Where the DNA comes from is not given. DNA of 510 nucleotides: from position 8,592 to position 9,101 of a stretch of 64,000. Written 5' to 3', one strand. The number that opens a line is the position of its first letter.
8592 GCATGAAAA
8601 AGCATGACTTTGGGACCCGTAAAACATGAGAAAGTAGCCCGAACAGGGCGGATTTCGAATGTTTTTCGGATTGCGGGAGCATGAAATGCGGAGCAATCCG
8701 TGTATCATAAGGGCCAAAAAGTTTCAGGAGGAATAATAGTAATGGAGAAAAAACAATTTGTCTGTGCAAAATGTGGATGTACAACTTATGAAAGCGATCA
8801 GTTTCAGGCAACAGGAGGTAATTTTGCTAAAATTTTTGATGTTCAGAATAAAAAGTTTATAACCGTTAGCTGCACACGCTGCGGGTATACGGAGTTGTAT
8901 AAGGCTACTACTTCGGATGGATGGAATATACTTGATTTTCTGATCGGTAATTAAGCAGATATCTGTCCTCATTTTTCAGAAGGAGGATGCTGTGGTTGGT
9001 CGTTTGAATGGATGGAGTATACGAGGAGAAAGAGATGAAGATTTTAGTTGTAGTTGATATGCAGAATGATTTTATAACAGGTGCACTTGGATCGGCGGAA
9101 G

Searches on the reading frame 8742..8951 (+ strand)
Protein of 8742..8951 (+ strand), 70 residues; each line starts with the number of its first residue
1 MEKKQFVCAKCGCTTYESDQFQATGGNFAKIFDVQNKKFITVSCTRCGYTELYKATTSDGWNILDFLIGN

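Call 59: search_protein_families(library=pfam, proteins=[window:8742-8951:+], max_evalue=0.00001)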
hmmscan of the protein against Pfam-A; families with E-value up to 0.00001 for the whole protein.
window:8742-8951:+ (70 aa): 1 family
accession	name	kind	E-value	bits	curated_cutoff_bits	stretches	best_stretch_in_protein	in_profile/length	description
PF09855.14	Zn_ribbon_13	-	6.6e-32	109.9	23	1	7-69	1-63/63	Nucleic-acid-binding protein containing Zn-ribbon domain (DUF2082)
